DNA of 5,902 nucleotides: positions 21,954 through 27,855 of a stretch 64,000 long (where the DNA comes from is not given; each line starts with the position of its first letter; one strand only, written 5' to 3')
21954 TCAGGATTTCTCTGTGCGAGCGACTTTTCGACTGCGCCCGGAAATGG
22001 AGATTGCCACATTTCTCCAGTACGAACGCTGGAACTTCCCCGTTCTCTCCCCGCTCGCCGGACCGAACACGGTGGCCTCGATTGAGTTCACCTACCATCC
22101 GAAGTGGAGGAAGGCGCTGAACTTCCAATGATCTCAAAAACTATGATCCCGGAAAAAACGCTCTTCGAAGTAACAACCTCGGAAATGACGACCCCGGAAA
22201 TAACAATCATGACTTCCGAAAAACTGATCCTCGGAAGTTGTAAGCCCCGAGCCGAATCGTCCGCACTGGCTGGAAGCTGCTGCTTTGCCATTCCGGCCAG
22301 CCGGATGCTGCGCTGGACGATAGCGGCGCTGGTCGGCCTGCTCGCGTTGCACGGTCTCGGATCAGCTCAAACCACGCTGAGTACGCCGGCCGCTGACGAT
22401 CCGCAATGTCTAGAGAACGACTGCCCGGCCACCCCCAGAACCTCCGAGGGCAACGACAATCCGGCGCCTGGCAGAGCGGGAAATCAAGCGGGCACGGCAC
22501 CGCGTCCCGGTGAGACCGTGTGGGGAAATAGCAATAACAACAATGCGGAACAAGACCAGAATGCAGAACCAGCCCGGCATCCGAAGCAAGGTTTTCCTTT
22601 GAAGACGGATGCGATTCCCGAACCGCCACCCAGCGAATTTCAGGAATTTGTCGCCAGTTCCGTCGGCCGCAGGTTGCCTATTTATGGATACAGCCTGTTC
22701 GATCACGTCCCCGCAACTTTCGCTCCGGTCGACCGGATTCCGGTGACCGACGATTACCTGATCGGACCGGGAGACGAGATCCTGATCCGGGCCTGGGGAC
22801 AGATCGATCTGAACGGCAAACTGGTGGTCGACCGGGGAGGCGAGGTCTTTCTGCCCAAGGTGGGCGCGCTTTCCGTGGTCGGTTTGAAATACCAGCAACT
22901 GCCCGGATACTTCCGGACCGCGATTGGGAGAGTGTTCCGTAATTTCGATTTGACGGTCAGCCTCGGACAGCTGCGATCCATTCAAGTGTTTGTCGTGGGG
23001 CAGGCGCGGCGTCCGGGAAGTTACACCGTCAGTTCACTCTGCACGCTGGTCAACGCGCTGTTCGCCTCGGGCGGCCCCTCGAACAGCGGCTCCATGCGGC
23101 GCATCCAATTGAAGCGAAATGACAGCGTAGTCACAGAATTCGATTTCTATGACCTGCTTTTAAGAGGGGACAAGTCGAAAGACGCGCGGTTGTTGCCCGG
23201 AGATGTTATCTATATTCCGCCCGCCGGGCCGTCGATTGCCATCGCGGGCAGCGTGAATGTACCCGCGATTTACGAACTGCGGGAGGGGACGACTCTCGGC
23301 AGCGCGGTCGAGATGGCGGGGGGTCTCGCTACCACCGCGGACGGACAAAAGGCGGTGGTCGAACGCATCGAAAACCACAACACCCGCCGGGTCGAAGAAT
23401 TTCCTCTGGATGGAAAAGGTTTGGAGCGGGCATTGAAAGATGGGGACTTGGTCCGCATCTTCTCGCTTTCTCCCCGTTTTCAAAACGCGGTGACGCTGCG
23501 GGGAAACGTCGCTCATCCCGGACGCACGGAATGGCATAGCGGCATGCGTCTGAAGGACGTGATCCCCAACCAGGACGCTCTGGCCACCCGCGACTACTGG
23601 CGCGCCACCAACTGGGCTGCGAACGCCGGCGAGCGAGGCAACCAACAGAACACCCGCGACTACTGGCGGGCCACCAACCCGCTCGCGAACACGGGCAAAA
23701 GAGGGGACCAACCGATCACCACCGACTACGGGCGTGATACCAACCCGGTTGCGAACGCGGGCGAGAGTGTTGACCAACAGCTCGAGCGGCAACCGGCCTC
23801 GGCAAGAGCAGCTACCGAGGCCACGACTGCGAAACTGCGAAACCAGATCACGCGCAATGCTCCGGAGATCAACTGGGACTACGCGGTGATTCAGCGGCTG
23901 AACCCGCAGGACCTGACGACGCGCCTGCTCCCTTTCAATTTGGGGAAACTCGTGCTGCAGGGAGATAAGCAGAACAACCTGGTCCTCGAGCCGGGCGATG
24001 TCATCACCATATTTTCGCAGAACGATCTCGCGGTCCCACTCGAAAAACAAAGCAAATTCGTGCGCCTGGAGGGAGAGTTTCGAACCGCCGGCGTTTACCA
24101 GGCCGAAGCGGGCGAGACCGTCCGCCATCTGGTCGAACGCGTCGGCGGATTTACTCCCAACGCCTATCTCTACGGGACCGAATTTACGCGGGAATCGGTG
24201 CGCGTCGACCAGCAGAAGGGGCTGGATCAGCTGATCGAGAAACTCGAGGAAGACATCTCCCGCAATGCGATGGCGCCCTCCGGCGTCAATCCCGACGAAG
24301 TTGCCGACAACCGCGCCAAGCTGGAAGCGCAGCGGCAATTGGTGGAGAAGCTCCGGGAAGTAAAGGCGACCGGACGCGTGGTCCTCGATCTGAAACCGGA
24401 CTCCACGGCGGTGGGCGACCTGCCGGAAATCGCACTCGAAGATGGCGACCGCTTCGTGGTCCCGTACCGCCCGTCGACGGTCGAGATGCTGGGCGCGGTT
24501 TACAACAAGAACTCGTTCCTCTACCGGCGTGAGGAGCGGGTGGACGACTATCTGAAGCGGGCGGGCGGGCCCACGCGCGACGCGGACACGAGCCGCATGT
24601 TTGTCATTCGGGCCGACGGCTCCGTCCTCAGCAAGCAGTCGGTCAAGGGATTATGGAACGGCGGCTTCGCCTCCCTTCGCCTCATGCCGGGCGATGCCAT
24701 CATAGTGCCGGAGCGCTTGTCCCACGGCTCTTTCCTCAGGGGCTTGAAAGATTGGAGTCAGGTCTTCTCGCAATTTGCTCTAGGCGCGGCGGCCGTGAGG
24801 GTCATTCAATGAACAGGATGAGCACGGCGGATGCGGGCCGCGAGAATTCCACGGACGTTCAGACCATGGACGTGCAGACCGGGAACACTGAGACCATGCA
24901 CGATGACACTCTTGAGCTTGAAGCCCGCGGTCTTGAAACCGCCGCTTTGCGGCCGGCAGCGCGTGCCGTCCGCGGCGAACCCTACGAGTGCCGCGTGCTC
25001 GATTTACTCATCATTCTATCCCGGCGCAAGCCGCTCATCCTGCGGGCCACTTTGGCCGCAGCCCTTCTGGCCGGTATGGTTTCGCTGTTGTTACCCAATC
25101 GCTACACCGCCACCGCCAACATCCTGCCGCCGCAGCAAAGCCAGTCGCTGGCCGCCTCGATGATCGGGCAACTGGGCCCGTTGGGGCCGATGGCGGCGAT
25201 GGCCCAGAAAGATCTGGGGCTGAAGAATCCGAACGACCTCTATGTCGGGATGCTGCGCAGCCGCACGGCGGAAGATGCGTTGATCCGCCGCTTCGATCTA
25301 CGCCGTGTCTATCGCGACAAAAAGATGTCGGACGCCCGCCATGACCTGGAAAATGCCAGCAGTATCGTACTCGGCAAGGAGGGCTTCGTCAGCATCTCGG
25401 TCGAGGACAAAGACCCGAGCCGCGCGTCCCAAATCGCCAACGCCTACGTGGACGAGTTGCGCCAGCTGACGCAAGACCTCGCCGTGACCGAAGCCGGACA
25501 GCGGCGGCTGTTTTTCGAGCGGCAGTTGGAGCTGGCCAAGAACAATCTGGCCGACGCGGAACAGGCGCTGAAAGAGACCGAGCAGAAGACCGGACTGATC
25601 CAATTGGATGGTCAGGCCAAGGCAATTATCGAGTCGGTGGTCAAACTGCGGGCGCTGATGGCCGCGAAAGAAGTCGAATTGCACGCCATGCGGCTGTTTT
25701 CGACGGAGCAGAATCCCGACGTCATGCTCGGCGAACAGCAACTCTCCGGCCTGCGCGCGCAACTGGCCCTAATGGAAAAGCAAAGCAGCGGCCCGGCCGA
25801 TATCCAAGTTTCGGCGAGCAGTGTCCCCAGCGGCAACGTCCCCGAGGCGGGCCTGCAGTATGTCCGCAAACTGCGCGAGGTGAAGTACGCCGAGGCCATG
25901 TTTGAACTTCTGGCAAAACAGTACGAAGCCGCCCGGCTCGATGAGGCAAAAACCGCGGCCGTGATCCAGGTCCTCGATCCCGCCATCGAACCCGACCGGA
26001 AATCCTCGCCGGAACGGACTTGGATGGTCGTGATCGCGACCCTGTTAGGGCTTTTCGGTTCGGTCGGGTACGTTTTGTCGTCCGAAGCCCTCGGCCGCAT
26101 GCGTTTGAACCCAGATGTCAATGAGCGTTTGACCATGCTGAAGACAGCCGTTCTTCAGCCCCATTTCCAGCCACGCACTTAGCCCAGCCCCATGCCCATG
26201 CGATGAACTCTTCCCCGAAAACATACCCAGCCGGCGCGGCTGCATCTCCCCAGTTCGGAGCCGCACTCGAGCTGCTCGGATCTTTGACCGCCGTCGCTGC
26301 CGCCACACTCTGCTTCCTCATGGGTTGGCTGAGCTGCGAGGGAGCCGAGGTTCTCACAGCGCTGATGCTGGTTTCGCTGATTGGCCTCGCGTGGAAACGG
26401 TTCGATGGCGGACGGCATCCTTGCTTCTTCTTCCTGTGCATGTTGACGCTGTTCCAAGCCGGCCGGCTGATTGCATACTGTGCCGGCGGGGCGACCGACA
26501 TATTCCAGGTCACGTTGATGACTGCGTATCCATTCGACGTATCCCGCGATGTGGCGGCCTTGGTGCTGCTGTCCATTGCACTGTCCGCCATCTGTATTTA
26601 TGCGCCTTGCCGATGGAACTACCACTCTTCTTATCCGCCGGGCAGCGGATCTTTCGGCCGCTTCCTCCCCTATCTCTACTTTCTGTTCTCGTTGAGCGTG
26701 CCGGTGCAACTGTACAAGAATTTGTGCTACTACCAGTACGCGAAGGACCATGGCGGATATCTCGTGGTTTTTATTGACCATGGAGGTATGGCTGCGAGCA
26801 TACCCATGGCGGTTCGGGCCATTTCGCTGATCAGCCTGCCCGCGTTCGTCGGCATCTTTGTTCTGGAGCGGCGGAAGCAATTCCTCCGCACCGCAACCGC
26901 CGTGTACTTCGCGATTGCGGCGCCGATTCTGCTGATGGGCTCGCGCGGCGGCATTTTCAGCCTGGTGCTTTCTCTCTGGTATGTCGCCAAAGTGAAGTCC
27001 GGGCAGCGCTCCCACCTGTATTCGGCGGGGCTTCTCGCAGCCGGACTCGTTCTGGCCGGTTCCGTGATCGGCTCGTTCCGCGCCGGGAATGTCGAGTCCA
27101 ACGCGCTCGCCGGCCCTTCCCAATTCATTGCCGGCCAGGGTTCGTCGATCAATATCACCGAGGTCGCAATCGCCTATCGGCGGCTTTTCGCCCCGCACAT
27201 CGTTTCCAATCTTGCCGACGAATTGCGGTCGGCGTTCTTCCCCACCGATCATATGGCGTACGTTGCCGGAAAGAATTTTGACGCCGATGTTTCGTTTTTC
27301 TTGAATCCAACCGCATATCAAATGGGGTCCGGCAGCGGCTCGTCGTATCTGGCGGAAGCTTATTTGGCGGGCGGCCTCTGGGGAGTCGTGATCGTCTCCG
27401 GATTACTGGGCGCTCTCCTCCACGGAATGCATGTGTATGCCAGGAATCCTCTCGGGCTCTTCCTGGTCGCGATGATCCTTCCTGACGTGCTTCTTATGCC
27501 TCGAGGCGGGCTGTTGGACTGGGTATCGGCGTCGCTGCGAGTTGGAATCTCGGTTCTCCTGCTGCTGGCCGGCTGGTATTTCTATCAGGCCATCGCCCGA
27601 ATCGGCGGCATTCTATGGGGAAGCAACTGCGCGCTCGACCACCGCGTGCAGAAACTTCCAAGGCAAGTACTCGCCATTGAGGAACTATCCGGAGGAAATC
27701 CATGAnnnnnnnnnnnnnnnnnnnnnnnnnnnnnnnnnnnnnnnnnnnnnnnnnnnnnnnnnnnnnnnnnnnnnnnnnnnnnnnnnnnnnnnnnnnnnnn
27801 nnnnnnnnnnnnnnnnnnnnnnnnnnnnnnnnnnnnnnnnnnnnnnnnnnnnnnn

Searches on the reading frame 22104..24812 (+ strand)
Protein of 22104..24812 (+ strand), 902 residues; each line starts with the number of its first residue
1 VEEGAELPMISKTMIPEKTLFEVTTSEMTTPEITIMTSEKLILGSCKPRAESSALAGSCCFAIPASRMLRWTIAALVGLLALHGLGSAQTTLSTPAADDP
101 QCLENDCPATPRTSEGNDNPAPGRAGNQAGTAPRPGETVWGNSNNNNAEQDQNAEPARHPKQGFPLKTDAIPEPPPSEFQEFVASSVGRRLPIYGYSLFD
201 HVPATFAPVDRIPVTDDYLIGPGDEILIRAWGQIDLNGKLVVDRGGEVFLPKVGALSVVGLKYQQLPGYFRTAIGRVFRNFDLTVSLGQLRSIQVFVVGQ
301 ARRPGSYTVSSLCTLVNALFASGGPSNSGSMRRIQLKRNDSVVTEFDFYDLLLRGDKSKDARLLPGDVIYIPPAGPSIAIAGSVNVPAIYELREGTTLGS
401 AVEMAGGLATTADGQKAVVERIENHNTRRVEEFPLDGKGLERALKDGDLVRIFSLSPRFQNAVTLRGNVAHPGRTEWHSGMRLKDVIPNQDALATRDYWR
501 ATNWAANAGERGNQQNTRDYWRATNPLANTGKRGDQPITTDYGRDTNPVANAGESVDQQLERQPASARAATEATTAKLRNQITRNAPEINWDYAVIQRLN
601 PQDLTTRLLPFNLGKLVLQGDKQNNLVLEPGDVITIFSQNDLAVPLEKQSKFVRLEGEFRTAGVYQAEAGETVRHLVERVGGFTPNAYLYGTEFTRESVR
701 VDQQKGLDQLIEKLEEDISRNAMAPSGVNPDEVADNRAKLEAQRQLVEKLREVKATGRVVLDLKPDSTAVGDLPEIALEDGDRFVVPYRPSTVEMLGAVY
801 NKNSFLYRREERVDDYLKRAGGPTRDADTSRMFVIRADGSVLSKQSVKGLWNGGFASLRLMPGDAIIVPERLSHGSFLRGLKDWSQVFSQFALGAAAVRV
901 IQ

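Call 73: search_protein_families(library=pfam, proteins=[window:22104-24812:+], max_evalue=0.00001)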
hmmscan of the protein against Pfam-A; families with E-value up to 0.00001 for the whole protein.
window:22104-24812:+ (902 aa): 3 families
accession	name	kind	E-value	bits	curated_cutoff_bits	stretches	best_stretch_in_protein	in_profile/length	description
PF10531.15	SLBB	-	1.9e-33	114.5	27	1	378-422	2-46/55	SLBB domain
PF22461.2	SLBB_2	-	1.1e-23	83.5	27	1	294-371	2-79/79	SLBB domain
PF02563.21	Poly_export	-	1.2e-17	64.3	28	1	214-287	3-76/77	Polysaccharide biosynthesis/export protein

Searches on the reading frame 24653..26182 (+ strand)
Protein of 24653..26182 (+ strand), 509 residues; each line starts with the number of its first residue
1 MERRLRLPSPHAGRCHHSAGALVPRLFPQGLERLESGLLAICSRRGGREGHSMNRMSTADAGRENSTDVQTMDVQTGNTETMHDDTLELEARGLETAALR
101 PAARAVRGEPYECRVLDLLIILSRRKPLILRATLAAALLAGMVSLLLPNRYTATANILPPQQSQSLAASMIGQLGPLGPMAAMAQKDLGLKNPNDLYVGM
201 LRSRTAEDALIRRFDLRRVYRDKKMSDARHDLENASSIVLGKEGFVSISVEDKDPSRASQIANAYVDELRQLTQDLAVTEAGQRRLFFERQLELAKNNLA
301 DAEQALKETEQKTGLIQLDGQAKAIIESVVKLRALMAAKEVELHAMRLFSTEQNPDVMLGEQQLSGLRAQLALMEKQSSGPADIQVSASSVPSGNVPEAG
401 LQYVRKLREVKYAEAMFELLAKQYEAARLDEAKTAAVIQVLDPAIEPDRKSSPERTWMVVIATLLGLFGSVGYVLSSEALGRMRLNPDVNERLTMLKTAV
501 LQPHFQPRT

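Call 73: search_protein_families(library=pfam, proteins=[window:24653-26182:+], max_evalue=0.00001)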
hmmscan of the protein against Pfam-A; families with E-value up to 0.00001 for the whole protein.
window:24653-26182:+ (509 aa): 2 families
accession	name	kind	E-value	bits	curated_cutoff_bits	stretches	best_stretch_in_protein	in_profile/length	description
PF02706.20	Wzz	-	1.4e-10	41.8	25.5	1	116-170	6-60/91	Chain length determinant protein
PF13807.11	GNVR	-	2.8e-10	40.4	27.7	1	402-476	5-79/82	G-rich domain on putative tyrosine kinase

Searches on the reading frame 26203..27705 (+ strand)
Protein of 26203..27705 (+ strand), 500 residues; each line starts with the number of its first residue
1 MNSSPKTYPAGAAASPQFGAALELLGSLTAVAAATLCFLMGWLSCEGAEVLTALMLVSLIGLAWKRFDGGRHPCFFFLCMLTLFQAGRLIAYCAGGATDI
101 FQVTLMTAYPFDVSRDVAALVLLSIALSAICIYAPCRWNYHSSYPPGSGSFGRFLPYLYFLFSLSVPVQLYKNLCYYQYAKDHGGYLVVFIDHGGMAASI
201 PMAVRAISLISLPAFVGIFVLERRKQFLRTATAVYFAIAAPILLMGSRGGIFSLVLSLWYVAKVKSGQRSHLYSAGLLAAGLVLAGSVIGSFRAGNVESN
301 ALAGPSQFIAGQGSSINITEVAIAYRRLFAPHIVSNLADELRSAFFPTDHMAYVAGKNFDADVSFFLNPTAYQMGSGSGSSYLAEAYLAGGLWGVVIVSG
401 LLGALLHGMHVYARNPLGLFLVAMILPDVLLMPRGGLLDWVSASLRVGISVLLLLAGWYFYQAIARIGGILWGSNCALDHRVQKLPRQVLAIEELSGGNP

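Call 73: search_protein_families(library=pfam, proteins=[window:26203-27705:+], max_evalue=0.00001)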
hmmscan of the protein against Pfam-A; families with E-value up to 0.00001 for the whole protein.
window:26203-27705:+ (500 aa): 1 family
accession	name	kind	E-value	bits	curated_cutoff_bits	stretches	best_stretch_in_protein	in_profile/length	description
PF14296.11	O-ag_pol_Wzy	-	3.7e-29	102.2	26.6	1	51-454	28-458/468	O-antigen polysaccharide polymerase Wzy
